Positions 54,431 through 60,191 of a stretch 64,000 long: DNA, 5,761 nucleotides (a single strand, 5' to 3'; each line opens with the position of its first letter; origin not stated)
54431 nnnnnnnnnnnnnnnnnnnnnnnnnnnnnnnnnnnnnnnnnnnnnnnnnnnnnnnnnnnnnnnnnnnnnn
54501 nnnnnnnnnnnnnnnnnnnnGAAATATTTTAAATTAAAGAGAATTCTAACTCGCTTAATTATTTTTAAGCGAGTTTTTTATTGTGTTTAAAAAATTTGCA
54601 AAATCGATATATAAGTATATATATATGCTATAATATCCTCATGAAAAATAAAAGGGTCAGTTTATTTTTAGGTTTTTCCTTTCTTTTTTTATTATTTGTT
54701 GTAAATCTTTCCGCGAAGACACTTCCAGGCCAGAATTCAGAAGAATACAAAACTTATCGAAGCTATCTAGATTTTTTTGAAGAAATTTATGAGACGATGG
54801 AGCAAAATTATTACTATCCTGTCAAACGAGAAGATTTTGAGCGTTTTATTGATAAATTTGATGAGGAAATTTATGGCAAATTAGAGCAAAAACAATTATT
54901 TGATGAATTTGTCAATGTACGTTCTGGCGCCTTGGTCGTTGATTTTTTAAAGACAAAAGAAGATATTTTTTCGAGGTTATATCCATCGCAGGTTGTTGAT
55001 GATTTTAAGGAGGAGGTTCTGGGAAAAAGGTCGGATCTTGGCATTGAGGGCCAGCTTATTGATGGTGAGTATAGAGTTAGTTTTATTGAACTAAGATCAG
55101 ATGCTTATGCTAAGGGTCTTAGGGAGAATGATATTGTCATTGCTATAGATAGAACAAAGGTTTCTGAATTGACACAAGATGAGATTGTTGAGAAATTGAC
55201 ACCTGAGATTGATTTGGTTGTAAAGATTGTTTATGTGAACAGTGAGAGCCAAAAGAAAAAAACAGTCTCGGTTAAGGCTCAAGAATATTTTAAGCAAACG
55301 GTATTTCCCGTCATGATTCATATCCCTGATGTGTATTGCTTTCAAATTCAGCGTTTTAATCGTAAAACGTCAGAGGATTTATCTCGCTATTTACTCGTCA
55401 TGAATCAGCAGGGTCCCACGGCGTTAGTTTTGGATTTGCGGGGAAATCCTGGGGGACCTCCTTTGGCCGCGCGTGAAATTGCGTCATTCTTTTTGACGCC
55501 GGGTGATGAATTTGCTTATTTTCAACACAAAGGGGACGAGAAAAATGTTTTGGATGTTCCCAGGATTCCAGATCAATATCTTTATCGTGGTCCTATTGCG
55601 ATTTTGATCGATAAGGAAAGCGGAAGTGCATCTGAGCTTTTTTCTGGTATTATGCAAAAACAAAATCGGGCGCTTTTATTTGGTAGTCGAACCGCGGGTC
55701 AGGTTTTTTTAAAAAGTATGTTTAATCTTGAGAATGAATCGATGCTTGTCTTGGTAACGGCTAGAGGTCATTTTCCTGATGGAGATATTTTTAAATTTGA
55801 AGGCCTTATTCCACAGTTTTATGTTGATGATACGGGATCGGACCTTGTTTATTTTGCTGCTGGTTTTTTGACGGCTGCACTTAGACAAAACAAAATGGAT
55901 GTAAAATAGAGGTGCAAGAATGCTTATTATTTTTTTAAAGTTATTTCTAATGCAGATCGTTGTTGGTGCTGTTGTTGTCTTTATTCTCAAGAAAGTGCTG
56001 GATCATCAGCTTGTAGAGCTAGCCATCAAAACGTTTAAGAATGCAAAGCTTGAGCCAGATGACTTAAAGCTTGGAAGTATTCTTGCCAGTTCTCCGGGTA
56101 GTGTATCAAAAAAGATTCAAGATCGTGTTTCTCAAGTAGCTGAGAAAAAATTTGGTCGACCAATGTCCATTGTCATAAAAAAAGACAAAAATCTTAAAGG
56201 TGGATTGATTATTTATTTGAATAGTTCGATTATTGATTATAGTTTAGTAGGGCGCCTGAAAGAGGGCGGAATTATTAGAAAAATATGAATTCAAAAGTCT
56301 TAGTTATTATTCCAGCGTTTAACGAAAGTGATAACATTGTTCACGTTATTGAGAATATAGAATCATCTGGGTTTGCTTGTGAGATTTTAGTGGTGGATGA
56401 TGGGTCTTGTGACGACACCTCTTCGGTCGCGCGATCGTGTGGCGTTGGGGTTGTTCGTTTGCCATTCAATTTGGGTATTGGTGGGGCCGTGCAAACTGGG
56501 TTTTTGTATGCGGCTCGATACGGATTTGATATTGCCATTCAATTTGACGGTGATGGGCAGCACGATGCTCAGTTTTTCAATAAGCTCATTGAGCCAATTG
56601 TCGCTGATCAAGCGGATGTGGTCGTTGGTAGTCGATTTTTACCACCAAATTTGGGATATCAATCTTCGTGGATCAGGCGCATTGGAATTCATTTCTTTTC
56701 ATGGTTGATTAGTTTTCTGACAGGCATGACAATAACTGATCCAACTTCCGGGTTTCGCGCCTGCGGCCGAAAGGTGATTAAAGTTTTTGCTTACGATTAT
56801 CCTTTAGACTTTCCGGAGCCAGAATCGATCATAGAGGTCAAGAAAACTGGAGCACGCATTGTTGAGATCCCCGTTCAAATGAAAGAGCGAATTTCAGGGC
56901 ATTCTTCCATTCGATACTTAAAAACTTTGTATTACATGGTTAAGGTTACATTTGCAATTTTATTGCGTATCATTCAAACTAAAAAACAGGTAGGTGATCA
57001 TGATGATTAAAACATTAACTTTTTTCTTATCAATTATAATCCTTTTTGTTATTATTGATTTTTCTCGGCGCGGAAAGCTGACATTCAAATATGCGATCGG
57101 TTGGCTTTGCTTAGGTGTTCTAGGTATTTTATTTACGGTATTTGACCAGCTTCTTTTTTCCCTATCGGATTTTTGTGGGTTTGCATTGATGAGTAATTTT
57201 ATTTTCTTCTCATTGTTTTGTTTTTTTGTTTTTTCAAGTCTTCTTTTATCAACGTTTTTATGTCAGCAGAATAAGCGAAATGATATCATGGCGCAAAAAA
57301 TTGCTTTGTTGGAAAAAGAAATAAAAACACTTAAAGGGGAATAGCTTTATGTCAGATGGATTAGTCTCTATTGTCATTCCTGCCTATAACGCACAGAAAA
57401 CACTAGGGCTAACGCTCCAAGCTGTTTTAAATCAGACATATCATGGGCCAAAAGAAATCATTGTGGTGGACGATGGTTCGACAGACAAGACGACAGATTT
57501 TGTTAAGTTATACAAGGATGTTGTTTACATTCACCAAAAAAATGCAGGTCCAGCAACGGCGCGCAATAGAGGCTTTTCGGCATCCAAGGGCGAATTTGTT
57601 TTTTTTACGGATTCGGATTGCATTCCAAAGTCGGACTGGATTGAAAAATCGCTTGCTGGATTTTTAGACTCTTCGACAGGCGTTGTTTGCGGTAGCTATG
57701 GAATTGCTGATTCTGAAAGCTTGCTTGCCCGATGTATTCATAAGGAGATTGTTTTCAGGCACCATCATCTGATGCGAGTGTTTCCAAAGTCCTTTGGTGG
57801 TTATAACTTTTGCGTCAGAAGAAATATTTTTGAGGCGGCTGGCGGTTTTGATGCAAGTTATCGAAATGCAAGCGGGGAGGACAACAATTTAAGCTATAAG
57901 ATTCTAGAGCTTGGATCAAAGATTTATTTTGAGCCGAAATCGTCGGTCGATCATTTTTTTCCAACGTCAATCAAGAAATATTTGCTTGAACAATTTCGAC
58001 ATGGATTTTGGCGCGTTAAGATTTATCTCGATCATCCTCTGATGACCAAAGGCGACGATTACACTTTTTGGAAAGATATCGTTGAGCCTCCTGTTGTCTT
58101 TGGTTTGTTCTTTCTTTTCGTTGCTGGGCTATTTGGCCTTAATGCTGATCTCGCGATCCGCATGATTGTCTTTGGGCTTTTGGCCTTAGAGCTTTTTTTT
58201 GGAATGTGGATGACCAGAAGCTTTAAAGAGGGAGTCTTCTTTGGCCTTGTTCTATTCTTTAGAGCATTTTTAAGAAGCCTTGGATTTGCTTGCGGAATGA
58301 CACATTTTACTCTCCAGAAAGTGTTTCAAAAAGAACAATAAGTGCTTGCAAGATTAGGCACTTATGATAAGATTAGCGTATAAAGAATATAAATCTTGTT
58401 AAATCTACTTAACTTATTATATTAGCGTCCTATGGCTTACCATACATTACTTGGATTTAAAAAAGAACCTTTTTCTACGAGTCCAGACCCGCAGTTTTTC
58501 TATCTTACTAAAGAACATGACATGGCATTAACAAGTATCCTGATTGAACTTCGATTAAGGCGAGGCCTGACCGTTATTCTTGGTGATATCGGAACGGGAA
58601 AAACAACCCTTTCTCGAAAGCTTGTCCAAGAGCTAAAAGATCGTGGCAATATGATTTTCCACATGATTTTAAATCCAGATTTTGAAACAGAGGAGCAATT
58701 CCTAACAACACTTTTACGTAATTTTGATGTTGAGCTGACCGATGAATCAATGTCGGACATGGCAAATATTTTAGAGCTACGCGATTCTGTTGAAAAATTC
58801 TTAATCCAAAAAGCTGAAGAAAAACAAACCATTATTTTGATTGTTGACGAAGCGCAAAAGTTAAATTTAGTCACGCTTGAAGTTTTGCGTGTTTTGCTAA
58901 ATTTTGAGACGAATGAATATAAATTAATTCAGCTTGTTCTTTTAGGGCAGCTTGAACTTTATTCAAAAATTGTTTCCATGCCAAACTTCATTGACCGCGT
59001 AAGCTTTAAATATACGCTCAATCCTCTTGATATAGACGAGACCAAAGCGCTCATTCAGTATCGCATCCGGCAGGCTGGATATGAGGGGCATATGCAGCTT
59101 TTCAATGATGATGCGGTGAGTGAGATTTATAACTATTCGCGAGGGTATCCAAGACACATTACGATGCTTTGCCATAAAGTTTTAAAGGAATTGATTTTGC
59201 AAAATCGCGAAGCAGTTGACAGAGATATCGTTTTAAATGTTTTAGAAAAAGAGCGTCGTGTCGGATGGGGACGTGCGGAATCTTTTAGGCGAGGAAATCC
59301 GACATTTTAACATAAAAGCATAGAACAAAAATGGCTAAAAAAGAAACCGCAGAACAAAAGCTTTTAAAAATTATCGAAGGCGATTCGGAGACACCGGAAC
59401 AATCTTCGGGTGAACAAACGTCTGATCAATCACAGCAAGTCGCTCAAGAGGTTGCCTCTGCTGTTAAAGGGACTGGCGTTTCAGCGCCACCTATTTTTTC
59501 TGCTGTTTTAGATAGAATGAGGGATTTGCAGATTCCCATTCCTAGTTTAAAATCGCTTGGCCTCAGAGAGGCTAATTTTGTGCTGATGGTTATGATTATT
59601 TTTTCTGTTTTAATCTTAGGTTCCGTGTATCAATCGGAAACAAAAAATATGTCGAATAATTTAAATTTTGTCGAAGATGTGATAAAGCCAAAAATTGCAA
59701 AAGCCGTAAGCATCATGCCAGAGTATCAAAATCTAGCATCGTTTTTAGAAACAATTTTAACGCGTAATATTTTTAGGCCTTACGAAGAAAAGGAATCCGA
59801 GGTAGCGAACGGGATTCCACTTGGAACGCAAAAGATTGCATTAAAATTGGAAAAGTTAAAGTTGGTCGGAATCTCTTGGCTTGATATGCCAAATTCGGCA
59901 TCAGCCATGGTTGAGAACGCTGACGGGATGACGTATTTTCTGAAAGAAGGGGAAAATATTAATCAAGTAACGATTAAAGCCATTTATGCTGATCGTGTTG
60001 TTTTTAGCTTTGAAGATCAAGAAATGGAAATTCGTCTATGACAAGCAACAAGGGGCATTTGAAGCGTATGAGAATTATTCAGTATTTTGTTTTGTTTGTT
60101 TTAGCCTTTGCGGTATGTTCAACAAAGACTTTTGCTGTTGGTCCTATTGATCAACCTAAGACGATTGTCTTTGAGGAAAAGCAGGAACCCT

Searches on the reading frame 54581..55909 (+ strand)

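Call 65: search_protein_families(library=pfam, proteins=[window:54581-55909:+], max_evalue=0.001)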
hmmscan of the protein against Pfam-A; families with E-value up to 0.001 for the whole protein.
window:54581-55909:+ (442 aa): 2 families
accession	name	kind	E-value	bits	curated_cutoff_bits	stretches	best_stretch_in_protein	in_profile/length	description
PF03572.23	Peptidase_S41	-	5.2e-31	107.9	24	1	255-414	6-164/165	Peptidase family S41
PF00595.29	PDZ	-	7.5e-06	26.7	23.2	1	149-209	8-72/81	PDZ domain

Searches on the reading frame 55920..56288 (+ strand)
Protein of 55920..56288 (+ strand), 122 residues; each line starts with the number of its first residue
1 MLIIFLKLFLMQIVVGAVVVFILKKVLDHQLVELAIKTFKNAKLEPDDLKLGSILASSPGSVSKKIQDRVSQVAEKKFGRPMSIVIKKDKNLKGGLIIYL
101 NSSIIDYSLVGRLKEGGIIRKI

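Call 65: search_protein_families(library=pfam, proteins=[window:55920-56288:+], max_evalue=0.001)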
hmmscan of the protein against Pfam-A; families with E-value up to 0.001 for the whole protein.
window:55920-56288:+ (122 aa): 1 family
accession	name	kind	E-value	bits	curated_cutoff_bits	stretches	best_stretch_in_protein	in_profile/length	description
PF00213.23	OSCP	-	5e-07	30.4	22.3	1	61-114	112-166/172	ATP synthase delta (OSCP) subunit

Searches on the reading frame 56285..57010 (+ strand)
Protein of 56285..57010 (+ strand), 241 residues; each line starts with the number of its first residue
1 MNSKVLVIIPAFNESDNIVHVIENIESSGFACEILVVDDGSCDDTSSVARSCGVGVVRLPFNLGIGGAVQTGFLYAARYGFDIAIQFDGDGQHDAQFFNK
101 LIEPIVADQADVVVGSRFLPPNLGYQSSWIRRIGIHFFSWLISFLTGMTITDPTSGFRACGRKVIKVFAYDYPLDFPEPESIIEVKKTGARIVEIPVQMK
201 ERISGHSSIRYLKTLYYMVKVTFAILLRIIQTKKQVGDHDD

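Call 65: search_protein_families(library=pfam, proteins=[window:56285-57010:+], max_evalue=0.001)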
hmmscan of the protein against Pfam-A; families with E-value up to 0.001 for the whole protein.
window:56285-57010:+ (241 aa): 1 family
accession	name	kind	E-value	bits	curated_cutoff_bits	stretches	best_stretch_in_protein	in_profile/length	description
PF00535.33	Glycos_transf_2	-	1.2e-22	81.1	23.3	1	7-168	2-162/168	Glycosyl transferase family 2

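Call 77: search_protein_families(library=ncbifam, proteins=[window:56285-57010:+], max_evalue=1e-8)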
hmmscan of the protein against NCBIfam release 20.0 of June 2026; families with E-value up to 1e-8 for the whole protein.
window:56285-57010:+ (241 aa): 4 families
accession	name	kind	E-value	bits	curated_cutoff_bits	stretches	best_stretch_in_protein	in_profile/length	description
NF058614.1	PPMAGASynPpgS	equivalog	4.4e-32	111.3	370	1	5-198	2-195/226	polyprenyl-phospho-N-acetylgalactosaminyl synthase PpgS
TIGR04182.1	glyco_TIGR04182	equivalog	2.3e-25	89.6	325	1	5-206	2-197/293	S-layer glycoprotein N-glycosyltransferase AglJ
NF041391.1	DPhHxTase_Halo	equivalog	7.5e-16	57.8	375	1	11-203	3-187/213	dolichyl-phosphate hexose transferase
NF007986.1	PRK10714.1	equivalog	2.7e-12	46.4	529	1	3-221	6-222/316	undecaprenyl-phosphate 4-deoxy-4-formamido-L-arabinose transferase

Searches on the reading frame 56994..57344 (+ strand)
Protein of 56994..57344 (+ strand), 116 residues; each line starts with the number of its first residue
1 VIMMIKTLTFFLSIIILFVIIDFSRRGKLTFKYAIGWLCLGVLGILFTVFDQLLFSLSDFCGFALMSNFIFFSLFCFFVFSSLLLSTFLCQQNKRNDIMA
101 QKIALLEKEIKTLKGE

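Call 65: search_protein_families(library=pfam, proteins=[window:56994-57344:+], max_evalue=0.001)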
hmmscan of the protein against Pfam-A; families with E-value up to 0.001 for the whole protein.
window:56994-57344:+ (116 aa): 1 family
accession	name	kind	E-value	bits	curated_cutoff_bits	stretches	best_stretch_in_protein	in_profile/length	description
PF10066.14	DUF2304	-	2.9e-17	63.3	25.5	1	5-109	2-106/106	Uncharacterized conserved protein (DUF2304)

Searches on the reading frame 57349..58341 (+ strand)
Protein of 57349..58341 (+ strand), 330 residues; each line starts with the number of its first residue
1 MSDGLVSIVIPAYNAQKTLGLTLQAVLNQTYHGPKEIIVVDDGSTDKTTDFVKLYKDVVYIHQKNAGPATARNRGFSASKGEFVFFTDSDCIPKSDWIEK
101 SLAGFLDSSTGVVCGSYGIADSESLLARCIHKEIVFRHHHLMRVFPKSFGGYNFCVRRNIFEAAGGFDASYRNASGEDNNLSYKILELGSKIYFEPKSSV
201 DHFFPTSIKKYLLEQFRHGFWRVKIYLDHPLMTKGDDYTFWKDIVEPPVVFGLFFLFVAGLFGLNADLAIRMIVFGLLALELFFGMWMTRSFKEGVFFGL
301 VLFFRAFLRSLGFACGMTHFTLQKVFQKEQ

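Call 65: search_protein_families(library=pfam, proteins=[window:57349-58341:+], max_evalue=0.001)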
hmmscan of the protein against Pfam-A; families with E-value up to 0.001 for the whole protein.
window:57349-58341:+ (330 aa): 5 families
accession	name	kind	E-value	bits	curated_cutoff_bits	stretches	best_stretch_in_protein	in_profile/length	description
PF00535.33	Glycos_transf_2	-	2.3e-33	115.9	23.3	1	7-127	1-125/168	Glycosyl transferase family 2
PF13641.12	Glyco_tranf_2_3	-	5.9e-24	85.8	27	1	6-217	3-226/230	Glycosyltransferase like family 2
PF10111.15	Glyco_tranf_2_2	-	1.3e-17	64.7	27.3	1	7-102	1-103/276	Glycosyltransferase like family 2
PF13506.12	Glyco_transf_21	-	8.7e-08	32.3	21.7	1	74-205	24-157/174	Glycosyl transferase family 21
PF13632.12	Glyco_trans_2_3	-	4.4e-06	27.1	27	1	84-276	2-187/198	Glycosyl transferase family group 2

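Call 77: search_protein_families(library=ncbifam, proteins=[window:57349-58341:+], max_evalue=1e-8)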
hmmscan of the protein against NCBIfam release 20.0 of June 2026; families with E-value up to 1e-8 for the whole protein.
window:57349-58341:+ (330 aa): 15 families
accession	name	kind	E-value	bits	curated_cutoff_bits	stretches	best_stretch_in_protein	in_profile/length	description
NF041875.1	EPS_EpsD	equivalog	9.4e-35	120.5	370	1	6-234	1-239/325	exopolysaccharide biosynthesis glycosyltransferase EpsD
TIGR03965.1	mycofact_glyco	equivalog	3.6e-34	118.4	280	1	6-245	76-323/467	mycofactocin biosynthesis glycosyltransferase MftF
TIGR04283.1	glyco_like_mftF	equivalog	1.6e-20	73.7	182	1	6-190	1-174/221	TIGR04283 family arsenosugar biosynthesis glycosyltransferase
NF047683.1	TeichurnBiosyTuaG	equivalog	6.8e-20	71.8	400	1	4-123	6-129/252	teichuronic acid biosynthesis protein TuaG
NF007482.0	PRK10073.1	equivalog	7.9e-20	71.1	423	1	5-90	7-95/334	glycosyltransferase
NF038302.1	EPS_HpsE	equivalog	2.2e-17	63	300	1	7-102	4-108/307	hormogonium polysaccharide biosynthesis glycosyltransferase HpsE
TIGR03937.1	PgaC_IcaA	equivalog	2.4e-17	63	422.3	1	5-210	46-258/407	poly-beta-1,6-N-acetyl-D-glucosamine synthase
NF041394.1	GtaseAglG_Halo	equivalog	1.8e-14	53.7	440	1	6-203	3-216/304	glucosyl-dolichyl phosphate glucuronosyltransferase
TIGR04242.1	nodulat_NodC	equivalog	7.7e-13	48.2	550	1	6-133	50-185/395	chitooligosaccharide synthase NodC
NF038299.1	EPS_HpsN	equivalog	1.5e-12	47.1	425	1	5-202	2-220/317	hormogonium polysaccharide biosynthesis glycosyltransferase HpsN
NF053739.1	GlytfEpsEBac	equivalog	3.9e-11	42.4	450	1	6-193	3-193/265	glycosyltransferase EpsE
TIGR03469.1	HpnB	hypoth_equivalog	3.6e-10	39.4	379.25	1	6-54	46-94/386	hopene-associated glycosyltransferase HpnB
NF050050.1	ProtGlycPglI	equivalog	7e-10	38.8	500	1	6-90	4-93/306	GalNAc(5)-diNAcBac-PP-undecaprenol beta-1,3-glucosyltransferase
NF010496.0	PRK13915.1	equivalog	8.2e-10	38.2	262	1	5-110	32-148/307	glucosyl-3-phosphoglycerate synthase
NF007453.0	PRK10018.1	equivalog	5.2e-09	36.2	382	1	3-160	5-156/280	colanic acid biosynthesis glycosyltransferase WcaA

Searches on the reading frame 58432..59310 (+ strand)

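Call 65: search_protein_families(library=pfam, proteins=[window:58432-59310:+], max_evalue=0.001)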
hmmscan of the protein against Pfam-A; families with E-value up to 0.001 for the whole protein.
window:58432-59310:+ (292 aa): 10 families
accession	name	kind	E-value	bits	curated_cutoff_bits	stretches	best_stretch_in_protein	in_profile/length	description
PF13401.12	AAA_22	-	3.1e-19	70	27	1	43-178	4-128/130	AAA domain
PF01637.24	ATPase_2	-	5.1e-10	40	33.2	1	45-246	21-225/225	ATPase domain predominantly from Archaea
PF13191.12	AAA_16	-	1.5e-09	39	32.6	1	40-160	19-160/167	AAA ATPase domain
PF13245.12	AAA_19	-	4.4e-06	27.3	25.1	1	41-156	8-115/134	AAA domain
PF13173.12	AAA_14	-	4.9e-05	23.8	27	0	46-203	4-127/129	AAA domain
PF09848.15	SLFN-g3_helicase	-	7.2e-05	22.7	24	1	46-145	3-92/354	Schlafen group 3, DNA/RNA helicase domain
PF24883.2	NPHP3_N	-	0.00011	22.9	24.8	1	46-117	24-94/164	Nephrocystin 3, N-terminal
PF00004.35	AAA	-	0.00024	22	21.2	1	49-145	3-70/131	ATPase family associated with various cellular activities (AAA)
PF07728.20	AAA_5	-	0.00025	21.5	22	1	48-157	3-91/139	AAA domain (dynein-related subfamily)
PF20720.3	nSTAND3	-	0.00086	19.5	27.2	0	44-78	17-51/155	Novel STAND NTPase 3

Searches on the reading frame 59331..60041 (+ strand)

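Call 65: search_protein_families(library=pfam, proteins=[window:59331-60041:+], max_evalue=0.001)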
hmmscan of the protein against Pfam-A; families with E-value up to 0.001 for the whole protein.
window:59331-60041:+ (236 aa): 1 family
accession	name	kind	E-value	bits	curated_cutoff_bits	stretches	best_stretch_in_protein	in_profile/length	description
PF11356.14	T2SSC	-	2.7e-05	24.5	27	1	138-226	45-131/141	Type II secretion system protein C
